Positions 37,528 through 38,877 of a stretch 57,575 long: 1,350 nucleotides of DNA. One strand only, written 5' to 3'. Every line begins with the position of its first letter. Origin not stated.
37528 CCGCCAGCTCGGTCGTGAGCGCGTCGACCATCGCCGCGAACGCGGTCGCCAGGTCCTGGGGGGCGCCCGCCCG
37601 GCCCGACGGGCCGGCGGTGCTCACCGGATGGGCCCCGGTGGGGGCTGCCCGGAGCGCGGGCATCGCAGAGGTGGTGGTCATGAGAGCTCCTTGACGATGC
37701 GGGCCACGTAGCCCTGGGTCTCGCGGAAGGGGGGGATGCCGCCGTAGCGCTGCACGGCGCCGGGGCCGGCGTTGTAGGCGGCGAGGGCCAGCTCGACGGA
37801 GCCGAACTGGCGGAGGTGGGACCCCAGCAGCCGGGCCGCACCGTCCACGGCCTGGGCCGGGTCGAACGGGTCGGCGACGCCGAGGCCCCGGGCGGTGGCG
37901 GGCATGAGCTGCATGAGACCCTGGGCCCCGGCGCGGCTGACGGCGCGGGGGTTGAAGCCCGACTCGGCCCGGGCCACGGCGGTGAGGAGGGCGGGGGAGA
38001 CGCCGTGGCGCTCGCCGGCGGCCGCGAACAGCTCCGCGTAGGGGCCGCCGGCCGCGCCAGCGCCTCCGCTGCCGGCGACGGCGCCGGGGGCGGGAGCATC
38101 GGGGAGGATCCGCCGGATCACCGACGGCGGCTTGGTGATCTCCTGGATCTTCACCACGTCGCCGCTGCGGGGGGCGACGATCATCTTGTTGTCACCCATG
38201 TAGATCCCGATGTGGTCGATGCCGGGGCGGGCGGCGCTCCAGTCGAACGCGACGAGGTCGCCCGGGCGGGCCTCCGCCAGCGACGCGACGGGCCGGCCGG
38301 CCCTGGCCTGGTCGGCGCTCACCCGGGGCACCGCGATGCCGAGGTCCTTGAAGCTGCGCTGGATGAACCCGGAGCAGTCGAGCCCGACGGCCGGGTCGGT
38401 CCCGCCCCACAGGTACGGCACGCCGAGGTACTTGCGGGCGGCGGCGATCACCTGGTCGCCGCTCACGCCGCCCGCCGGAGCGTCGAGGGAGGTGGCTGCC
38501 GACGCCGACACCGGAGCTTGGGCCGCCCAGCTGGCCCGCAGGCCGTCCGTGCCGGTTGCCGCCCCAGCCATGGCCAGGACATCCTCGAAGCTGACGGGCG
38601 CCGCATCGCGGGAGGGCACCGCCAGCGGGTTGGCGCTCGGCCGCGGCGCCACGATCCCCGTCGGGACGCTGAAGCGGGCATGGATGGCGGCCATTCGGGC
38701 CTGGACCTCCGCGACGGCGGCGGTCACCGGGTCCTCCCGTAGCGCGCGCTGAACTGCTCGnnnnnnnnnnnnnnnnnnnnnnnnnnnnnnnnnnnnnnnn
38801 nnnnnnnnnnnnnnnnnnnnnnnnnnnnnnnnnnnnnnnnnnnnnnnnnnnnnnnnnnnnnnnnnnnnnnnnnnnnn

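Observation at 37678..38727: Signal-peptide-less P60 endopeptidase + SLT lytic transglycosylase fusion embedded between fliJ and fliK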

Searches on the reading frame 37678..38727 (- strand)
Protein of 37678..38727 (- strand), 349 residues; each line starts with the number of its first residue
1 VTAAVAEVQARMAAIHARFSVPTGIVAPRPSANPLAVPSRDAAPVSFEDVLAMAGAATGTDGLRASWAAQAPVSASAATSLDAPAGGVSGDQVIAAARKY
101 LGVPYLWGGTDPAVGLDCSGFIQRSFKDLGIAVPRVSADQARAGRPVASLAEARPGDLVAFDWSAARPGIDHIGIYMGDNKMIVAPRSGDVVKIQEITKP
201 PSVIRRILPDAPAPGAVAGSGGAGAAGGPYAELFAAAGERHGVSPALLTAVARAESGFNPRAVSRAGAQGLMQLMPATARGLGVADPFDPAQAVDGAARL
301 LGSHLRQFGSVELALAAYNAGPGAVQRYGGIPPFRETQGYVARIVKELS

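Call 3: search_protein_families(library=pfam, proteins=[window:37678-38727:-], max_evalue=0.01)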
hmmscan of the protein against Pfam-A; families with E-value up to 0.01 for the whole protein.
window:37678-38727:- (349 aa): 2 families
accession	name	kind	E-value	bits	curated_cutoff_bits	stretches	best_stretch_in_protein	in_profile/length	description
PF01464.25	SLT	-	3.2e-30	104.5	21.3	1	233-335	2-111/117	Transglycosylase SLT domain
PF00877.26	NLPC_P60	-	1.6e-22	79.9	23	1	102-199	1-93/105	NlpC/P60 family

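Call 4: search_protein_families(library=ncbifam, proteins=[window:37678-38727:-], max_evalue=0.01)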
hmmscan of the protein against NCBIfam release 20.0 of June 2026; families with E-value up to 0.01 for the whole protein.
window:37678-38727:- (349 aa): 17 families
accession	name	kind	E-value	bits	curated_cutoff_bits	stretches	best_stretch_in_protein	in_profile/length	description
NF038345.1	wall_hydro_RipC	exception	3.5e-22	79.3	425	1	37-201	215-355/362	peptidoglycan hydrolase RipC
NF047373.1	BB0259_flg_lyt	exception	5.3e-21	75.1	234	1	229-327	547-652/705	flagellar assembly lytic transglycosylase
NF010495.0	PRK13914.1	equivalog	9.8e-21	74.3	647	1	85-189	361-460/481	invasion associated endopeptidase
NF046048.1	NlpC_P60_DIP1281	equivalog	3e-19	69.3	517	1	114-196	496-573/587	DIP1281 family NlpC/P60 protein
NF033742.1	NlpC_p60_RipB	exception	5.1e-18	65.5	335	1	76-199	63-193/206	NlpC/P60 family peptidoglycan endopeptidase RipB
NF033741.1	NlpC_p60_RipA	exception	3.1e-15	56.2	625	1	90-197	328-442/457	NlpC/P60 family peptidoglycan endopeptidase RipA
NF008096.1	PRK10838.1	equivalog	1.5e-14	54.2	186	1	98-192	76-166/189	bifunctional murein DD-endopeptidase/murein LD-carboxypeptidase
NF033743.1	NlpC_inact_RipD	exception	1.7e-13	50.5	215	1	113-189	90-161/181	NlpC/P60 family peptidoglycan-binding protein RipD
NF040678.1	EntFM_CwpFM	equivalog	2.8e-13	49.7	720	1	84-198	306-416/430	enterotoxin EntFM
NF008112.0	PRK10859.1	equivalog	3.8e-13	48.7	354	1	230-325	290-390/483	membrane-bound lytic murein transglycosylase MltF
NF008631.0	PRK11619.1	equivalog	1.8e-12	46.4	536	1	230-328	479-588/644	murein transglycosylase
NF008670.0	PRK11671.1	equivalog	1.1e-08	34.7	375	1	230-279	192-241/359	membrane-bound lytic murein transglycosylase MltC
NF012014.0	PRK15470.1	equivalog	4.1e-08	33.1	233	1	236-279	45-88/203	membrane-bound lytic murein transglycosylase EmtA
NF008050.0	PRK10783.1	equivalog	1.1e-05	23.9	508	1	250-326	123-206/457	murein transglycosylase D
TIGR02219.1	phage_NlpC_fam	hypoth_equivalog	0.00038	20.9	81.9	0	93-126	1-34/134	putative phage cell wall peptidase, NlpC/P60 family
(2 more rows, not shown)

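Call 5: find_homologous_proteins(query=window:37678-38727:-, max_evalue=0.00001)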
Query window:37678-38727:- (349 aa): 7971 proteins with E <= 0.00001 among 8000 candidates; the best 120 are listed.
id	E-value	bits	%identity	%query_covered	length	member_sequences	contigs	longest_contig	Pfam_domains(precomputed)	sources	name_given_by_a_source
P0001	1.7e-158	546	79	100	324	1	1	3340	PF00877.26,PF01464.26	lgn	-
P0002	1.1e-144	500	74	100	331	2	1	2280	PF00877.26,PF01464.26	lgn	-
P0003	2.0e-138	480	71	100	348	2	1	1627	PF00877.26,PF01464.26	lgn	-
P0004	5.4e-136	472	66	100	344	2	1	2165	PF00877.26,PF01464.26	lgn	-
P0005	1.2e-134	467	68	100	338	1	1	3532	PF00877.26,PF01464.26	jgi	jgi:cell wall-associated NlpC family hydrolase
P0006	6.6e-133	461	67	100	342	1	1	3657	PF00877.26,PF01464.26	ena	-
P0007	5.0e-132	459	65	100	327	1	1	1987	PF00877.26,PF01464.26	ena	-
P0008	2.4e-130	453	65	100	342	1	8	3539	PF00877.26,PF01464.26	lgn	-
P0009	7.3e-124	432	77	74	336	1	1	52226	PF00877.26,PF01464.26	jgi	jgi:cell wall-associated NlpC family hydrolase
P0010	4.9e-123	429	62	100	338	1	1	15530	PF00877.26,PF01464.26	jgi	jgi:cell wall-associated NlpC family hydrolase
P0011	5.0e-110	386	70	74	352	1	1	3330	PF00877.26,PF01464.26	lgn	-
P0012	1.3e-109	385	62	100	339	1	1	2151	PF00877.26,PF01464.26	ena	-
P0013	1.8e-109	384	70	75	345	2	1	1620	PF00877.26,PF01464.26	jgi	jgi:soluble lytic murein transglycosylase-like protein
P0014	2.9e-109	384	68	76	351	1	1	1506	PF00877.26,PF01464.26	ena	-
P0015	1.8e-107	378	57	100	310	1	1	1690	PF00877.26,PF01464.26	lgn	-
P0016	5.1e-107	376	70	76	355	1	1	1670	PF00877.26,PF01464.26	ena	-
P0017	1.1e-106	375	65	78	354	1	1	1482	PF00877.26,PF01464.26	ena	-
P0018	5.5e-106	373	56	99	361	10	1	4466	PF00877.26,PF01464.26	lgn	-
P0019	6.4e-106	373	65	81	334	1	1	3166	PF00877.26,PF13406.12,PF01464.26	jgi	jgi:peptidoglycan DL-endopeptidase CwlO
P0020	2.5e-105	371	67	76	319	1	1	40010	PF00877.26,PF01464.26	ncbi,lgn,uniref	ncbi:NlpC/P60 family protein [Trujillonella humicola]|uniref:NlpC/P60 family protein n=1 Tax=Trujill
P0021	4.2e-104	367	60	99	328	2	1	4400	PF00877.26,PF01464.26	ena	-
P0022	5.3e-104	366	60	98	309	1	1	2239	PF00877.26,PF01464.26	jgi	jgi:hypothetical protein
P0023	5.7e-104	366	66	77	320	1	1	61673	PF00877.26,PF13406.12,PF01464.26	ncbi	ncbi:transglycosylase SLT domain-containing protein [Blastococcus sp. SYSU D00813]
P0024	6.9e-104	366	56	99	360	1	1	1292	PF00877.26,PF01464.26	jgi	jgi:cell wall-associated NlpC family hydrolase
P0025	7.9e-104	366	58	99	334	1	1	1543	PF00877.26,PF01464.26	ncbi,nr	ncbi:MAG: transglycosylase SLT domain-containing protein [Frankiales bacterium]|nr:transglycosylase 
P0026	1.0e-103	366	66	78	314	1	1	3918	PF00877.26,PF01464.26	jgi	jgi:hypothetical protein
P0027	1.4e-103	365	56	98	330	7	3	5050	PF00877.26,PF01464.26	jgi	jgi:hypothetical protein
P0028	1.8e-103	365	68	75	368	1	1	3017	PF00877.26,PF01464.26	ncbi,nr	ncbi:MAG TPA: transglycosylase SLT domain-containing protein [Acidimicrobiales bacterium]|nr:transgl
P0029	2.0e-103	365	57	100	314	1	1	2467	PF00877.26,PF01464.26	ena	-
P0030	2.9e-103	364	67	73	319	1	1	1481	PF00877.26,PF01464.26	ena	-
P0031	3.4e-103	364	67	74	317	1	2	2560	PF00877.26,PF01464.26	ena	-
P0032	3.6e-103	364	68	73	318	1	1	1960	PF00877.26,PF01464.26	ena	-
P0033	8.2e-103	363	65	73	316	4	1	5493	PF00877.26,PF13406.12,PF01464.26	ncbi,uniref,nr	ncbi:transglycosylase SLT domain-containing protein [Modestobacter sp. KNN46-3]|uniref:transglycosyl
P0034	1.2e-102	362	66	73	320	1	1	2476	PF00877.26,PF01464.26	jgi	jgi:cell wall-associated NlpC family hydrolase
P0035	1.2e-102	362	59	99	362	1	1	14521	PF00877.26,PF01464.26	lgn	-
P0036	1.4e-102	362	66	73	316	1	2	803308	PF00877.26,PF01464.26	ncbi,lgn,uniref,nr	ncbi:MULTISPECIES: transglycosylase SLT domain-containing protein [unclassified Modestobacter]|unire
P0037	1.4e-102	362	54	99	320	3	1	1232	PF00877.26,PF01464.26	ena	-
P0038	1.4e-102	362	64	75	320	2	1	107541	PF00877.26,PF01464.26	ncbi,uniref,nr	ncbi:transglycosylase SLT domain-containing protein [Nocardioides caldifontis]|uniref:transglycosyla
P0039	1.6e-102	362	67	75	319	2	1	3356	PF00877.26,PF01464.26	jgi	jgi:hypothetical protein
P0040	1.9e-102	361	65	74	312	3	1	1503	PF00877.26,PF01464.26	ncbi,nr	ncbi:lytic transglycosylase [Modestobacter versicolor]|nr:lytic transglycosylase [Modestobacter vers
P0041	2.1e-102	361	67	73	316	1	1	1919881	PF00877.26,PF13406.12,PF01464.26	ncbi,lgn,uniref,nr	ncbi:transglycosylase SLT domain-containing protein [Modestobacter sp. VKM Ac-2985]|uniref:transglyc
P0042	3.4e-102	361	57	98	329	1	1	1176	PF00877.26,PF01464.26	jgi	jgi:hypothetical protein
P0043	3.8e-102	360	65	73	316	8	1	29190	PF00877.26,PF13406.12,PF01464.26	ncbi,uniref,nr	ncbi:lytic transglycosylase [Modestobacter caceresii]|uniref:Lytic transglycosylase n=1 Tax=Modestob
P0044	3.9e-102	360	57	97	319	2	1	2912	PF00877.26,PF01464.26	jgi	jgi:peptidoglycan DL-endopeptidase CwlO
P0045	4.2e-102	360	68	74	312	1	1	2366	PF00877.26,PF27553.1,PF01464.26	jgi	jgi:cell wall-associated NlpC family hydrolase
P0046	5.0e-102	360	67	73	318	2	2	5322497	PF00877.26,PF01464.26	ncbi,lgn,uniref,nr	ncbi:lytic transglycosylase domain-containing protein [Geodermatophilus obscurus]|uniref:Lytic trans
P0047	6.1e-102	360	67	73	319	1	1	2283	PF00877.26,PF01464.26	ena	-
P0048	6.6e-102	360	56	97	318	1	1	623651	PF00877.26,PF13406.12,PF01464.26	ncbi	ncbi:NlpC/P60 family protein [Modestobacter sp. SYSU DS0290]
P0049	7.6e-102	359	65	78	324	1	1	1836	PF00877.26,PF01464.26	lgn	-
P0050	7.9e-102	359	64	74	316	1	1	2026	PF00877.26,PF01464.26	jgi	jgi:hypothetical protein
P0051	1.1e-101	359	64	81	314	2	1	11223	PF00877.26,PF01464.26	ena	-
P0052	1.1e-101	359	65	79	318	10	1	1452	PF00877.26,PF01464.26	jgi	jgi:hypothetical protein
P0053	1.1e-101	359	68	73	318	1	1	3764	PF00877.26,PF01464.26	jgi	jgi:hypothetical protein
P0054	1.2e-101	359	66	75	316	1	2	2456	PF00877.26,PF01464.26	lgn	-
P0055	1.4e-101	358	67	74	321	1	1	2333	PF00877.26,PF01464.26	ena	-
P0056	1.7e-101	358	63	83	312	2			PF00877.26,PF13406.12,PF01464.26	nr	nr:NlpC/P60 family protein [Geodermatophilus sabuli]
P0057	1.8e-101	358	66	75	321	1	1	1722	PF00877.26,PF01464.26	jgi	-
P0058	2.4e-101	358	65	75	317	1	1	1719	PF00877.26,PF01464.26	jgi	-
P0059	2.4e-101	358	64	74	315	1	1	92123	PF00877.26,PF01464.26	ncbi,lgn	ncbi:transglycosylase SLT domain-containing protein [Modestobacter lacusdianchii]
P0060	2.7e-101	358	66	74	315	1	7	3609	PF00877.26,PF01464.26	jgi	jgi:hypothetical protein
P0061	2.8e-101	357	66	75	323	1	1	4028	PF00877.26,PF13406.12,PF01464.26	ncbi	-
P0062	3.1e-101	357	63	78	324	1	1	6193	PF00877.26,PF01464.26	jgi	jgi:hypothetical protein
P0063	3.1e-101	357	57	97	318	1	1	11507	PF00877.26,PF01464.26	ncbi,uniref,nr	ncbi:transglycosylase SLT domain-containing protein [Geodermatophilus chilensis]|uniref:transglycosy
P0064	3.4e-101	357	58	100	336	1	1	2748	PF00877.26,PF01464.26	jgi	jgi:peptidoglycan DL-endopeptidase CwlO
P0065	3.4e-101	357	55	99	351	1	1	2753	PF00877.26,PF13406.12,PF01464.26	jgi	jgi:cell wall-associated NlpC family hydrolase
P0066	3.5e-101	357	65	74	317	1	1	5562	PF00877.26,PF13406.12,PF01464.26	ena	-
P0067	3.5e-101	357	65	74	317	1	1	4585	PF00877.26,PF13406.12,PF01464.26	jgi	-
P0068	3.6e-101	357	53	99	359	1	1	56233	PF00877.26,PF01464.26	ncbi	-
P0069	4.1e-101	357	64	73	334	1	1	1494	PF00877.26,PF01464.26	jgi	jgi:peptidoglycan DL-endopeptidase CwlO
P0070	4.4e-101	357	66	74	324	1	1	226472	PF00877.26,PF01464.26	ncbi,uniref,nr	ncbi:NlpC/P60 family protein [Blastococcus sp. TF02A-26]|uniref:NlpC/P60 family protein n=1 Tax=Blas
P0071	4.5e-101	357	67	75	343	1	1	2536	PF00877.26,PF01464.26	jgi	jgi:cell wall-associated NlpC family hydrolase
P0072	4.6e-101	357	57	100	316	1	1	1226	PF00877.26,PF01464.26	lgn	-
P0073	4.9e-101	357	65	74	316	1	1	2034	PF00877.26,PF01464.26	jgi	jgi:hypothetical protein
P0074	5.5e-101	357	65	75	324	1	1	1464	PF00877.26,PF13406.12,PF01464.26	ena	-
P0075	5.7e-101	356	68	72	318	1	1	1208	PF00877.26,PF01464.26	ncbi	-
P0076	6.2e-101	356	55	100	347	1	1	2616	PF00877.26,PF01464.26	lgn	-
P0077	6.8e-101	356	66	73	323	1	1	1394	PF00877.26,PF13406.12,PF01464.26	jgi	jgi:cell wall-associated NlpC family hydrolase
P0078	9.0e-101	356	54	99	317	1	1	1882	PF00877.26,PF01464.26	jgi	jgi:hypothetical protein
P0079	1.1e-100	356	65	73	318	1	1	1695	PF00877.26,PF01464.26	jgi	jgi:hypothetical protein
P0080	1.2e-100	355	65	74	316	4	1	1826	PF00877.26,PF01464.26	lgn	-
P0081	1.3e-100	355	65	78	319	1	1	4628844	PF00877.26,PF01464.26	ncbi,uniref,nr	ncbi:transglycosylase SLT domain-containing protein [Geodermatophilus sp. DSM 44513]|uniref:transgly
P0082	1.4e-100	355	64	75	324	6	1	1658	PF00877.26,PF01464.26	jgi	jgi:peptidoglycan DL-endopeptidase CwlO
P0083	1.4e-100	355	65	73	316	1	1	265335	PF00877.26,PF13406.12,PF01464.26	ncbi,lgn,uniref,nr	ncbi:transglycosylase SLT domain-containing protein [Modestobacter sp. VKM Ac-2984]|uniref:transglyc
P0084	1.4e-100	355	67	73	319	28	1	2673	PF00877.26,PF01464.26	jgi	jgi:hypothetical protein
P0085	1.5e-100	355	63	74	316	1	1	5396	PF00877.26,PF01464.26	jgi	jgi:hypothetical protein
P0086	1.6e-100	355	66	74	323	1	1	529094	PF00877.26,PF01464.26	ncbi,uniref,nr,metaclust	ncbi:lytic transglycosylase domain-containing protein [Blastococcus sp. URHD0036]|uniref:lytic trans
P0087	1.6e-100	355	67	73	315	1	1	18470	PF00877.26,PF01464.26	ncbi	ncbi:transglycosylase SLT domain-containing protein [Geodermatophilus sp. SYSU D01176]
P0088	1.6e-100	355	62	80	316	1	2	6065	PF00877.26,PF01464.26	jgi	jgi:hypothetical protein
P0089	1.7e-100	355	55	99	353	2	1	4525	PF00877.26,PF01464.26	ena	-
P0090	1.8e-100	355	66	75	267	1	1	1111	PF00877.26,PF01464.26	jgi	jgi:hypothetical protein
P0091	2.1e-100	355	65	75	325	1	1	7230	PF00877.26,PF13406.12,PF01464.26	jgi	jgi:cell wall-associated NlpC family hydrolase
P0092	2.1e-100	355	65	75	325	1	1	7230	PF00877.26,PF13406.12,PF01464.26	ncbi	-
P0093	2.2e-100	355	65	74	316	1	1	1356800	PF00877.26,PF01464.26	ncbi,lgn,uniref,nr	ncbi:transglycosylase SLT domain-containing protein [Modestobacter sp. VKM Ac-2983]|uniref:transglyc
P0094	2.5e-100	354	63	79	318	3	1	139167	PF00877.26,PF13406.12,PF01464.26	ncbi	ncbi:NlpC/P60 family protein [Modestobacter sp. SYSU DS0511]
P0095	2.7e-100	354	65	75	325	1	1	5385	PF00877.26,PF13406.12,PF01464.26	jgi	jgi:cell wall-associated NlpC family hydrolase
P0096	2.7e-100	354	65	75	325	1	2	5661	PF00877.26,PF13406.12,PF01464.26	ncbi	-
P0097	3.0e-100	354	65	75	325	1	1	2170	PF00877.26,PF13406.12,PF01464.26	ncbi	-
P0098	3.1e-100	354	63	78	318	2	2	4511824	PF00877.26,PF13406.12,PF01464.26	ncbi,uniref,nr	ncbi:NlpC/P60 family protein [Modestobacter roseus]|uniref:Cell wall-associated NlpC family hydrolas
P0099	4.0e-100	354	67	73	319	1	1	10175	PF00877.26,PF01464.26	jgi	jgi:hypothetical protein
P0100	4.9e-100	353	66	76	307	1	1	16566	PF00877.26,PF01464.26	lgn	-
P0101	5.0e-100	353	66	74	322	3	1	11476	PF00877.26,PF13406.12,PF01464.26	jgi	jgi:cell wall-associated NlpC family hydrolase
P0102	5.9e-100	353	56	99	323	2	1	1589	PF00877.26,PF01464.26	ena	-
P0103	5.9e-100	353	55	97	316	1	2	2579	PF00877.26,PF13406.12,PF01464.26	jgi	jgi:hypothetical protein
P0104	6.2e-100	353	64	77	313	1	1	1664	PF00877.26,PF01464.26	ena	-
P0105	6.4e-100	353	61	76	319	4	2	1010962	PF00877.26,PF01464.26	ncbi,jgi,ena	-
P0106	7.5e-100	353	55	99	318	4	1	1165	PF00877.26,PF01464.26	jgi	jgi:soluble lytic murein transglycosylase-like protein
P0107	7.5e-100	353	56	97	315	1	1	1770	PF00877.26,PF13406.12,PF01464.26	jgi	jgi:soluble lytic murein transglycosylase-like protein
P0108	7.6e-100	353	63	81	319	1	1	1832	PF00877.26,PF13406.12,PF01464.26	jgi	jgi:soluble lytic murein transglycosylase-like protein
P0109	7.8e-100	353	67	76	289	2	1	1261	PF00877.26,PF01464.26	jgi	jgi:hypothetical protein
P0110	8.0e-100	353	65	75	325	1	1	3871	PF00877.26,PF13406.12,PF01464.26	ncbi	-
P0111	8.1e-100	353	66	74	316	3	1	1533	PF00877.26,PF01464.26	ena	-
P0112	8.1e-100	353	63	75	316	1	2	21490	PF00877.26,PF01464.26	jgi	jgi:soluble lytic murein transglycosylase-like protein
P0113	8.3e-100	353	62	74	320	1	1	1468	PF00877.26,PF01464.26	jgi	jgi:peptidoglycan DL-endopeptidase CwlO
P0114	8.8e-100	353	63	75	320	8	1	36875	PF00877.26,PF13406.12,PF01464.26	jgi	jgi:cell wall-associated NlpC family hydrolase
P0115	9.4e-100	352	57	98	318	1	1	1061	PF00877.26,PF01464.26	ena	-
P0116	9.8e-100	352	68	71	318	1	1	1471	PF00877.26,PF01464.26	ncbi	-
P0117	9.8e-100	352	55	99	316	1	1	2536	PF00877.26,PF01464.26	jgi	jgi:hypothetical protein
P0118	9.8e-100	352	64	75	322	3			PF00877.26,PF13406.12,PF01464.26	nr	nr:NlpC/P60 family protein [Geodermatophilus normandii]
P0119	9.8e-100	352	67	74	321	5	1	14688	PF00877.26,PF01464.26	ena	-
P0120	1.1e-99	352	63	80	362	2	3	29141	PF00877.26,PF01464.26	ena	-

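Call 8: find_related_loci(query=window:37678-38727:-, collection=genome_contigs, flank=6000)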
Query window:37678-38727:- (349 aa) in genome_contigs; peptide patterns used: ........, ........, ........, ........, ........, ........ (x = any residue, [..] = any of these).
600 stretches matched a pattern (row limit reached: there are more); 598 encode a relative of the query (tblastn E <= 1e-3); the best 80 are kept; 80 distinct loci.
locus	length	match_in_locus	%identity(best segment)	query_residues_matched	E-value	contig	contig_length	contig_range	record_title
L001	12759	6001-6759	67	93-347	1e-102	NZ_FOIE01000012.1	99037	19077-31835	Geodermatophilus poikilotrophus strain DSM 44209, whole genome shotgun sequence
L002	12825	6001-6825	60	73-345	3e-99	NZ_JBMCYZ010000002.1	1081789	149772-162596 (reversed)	Nocardioides sp. CPCC 206347 spades_K_25_97_2, whole genome shotgun sequence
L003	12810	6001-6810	58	85-349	5e-99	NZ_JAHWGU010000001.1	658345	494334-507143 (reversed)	Actinoplanes sp. DH11 NODE_1_length_658345_cov_26.151167/1-658345, whole genome shotgun sequence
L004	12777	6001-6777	62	88-349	5e-96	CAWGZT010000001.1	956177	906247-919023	MAG: uncultured Actinomycetota bacterium isolate MFD01275.bin.1.243 genome assembly, contig: contig_24148, whole genome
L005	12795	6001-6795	57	89-349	4e-97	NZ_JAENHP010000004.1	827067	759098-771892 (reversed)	Paractinoplanes ovalisporus strain LDG1-06 NODE_4_length_827067_cov_31.365502, whole genome shotgun sequence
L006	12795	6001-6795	57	89-349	2e-96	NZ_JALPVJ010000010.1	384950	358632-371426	Actinoplanes sp. M2I2 Scaffold8, whole genome shotgun sequence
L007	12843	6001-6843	56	73-349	4e-96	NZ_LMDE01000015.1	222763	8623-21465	Nocardioides sp. Root122 contig_8, whole genome shotgun sequence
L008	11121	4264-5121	57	70-345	6e-95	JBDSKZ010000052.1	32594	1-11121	MAG: Pedococcus sp. isolate cluster1_bin.358 k127_9848950, whole genome shotgun sequence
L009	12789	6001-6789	57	93-349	6e-94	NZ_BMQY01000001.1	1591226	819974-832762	Couchioplanes caeruleus subsp. azureus strain JCM 3246 sequence01, whole genome shotgun sequence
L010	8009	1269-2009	63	91-341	4e-93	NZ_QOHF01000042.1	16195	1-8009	Geodermatophilus sp. TF02-6 NODE_51_length_16195_cov_351.691561, whole genome shotgun sequence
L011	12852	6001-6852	54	57-344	1e-92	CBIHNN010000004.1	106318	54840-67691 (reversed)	MAG TPA_asm: uncultured Micromonosporaceae bacterium isolate SRR18156202_binner123_Refined_13 genome assembly, contig: E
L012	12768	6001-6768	60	90-348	9e-93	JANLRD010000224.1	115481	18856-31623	MAG: Acidimicrobiia bacterium isolate OTE_38_concoct_320_sub OTE_38_k141_2252560, whole genome shotgun sequence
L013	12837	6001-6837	59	77-345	2e-92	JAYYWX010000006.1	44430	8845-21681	MAG: Actinomycetota bacterium isolate XB_MAG11 DB_MAG11_0006, whole genome shotgun sequence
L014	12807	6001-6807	58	76-347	4e-92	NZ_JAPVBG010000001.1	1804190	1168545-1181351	Blastococcus sp. VKM Ac-2987 n1, whole genome shotgun sequence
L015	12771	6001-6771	62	88-344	8e-91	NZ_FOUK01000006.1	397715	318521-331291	Pimelobacter simplex strain ATCC 6946, whole genome shotgun sequence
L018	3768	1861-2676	54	75-345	2e-82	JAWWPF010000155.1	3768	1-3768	MAG: Nocardioidaceae bacterium isolate BP_364 scaffold_1252150, whole genome shotgun sequence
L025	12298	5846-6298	54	207-349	2e-40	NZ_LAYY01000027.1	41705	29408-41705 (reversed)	Mesobacillus campisalis strain SA2-6 scf7180000001105, whole genome shotgun sequence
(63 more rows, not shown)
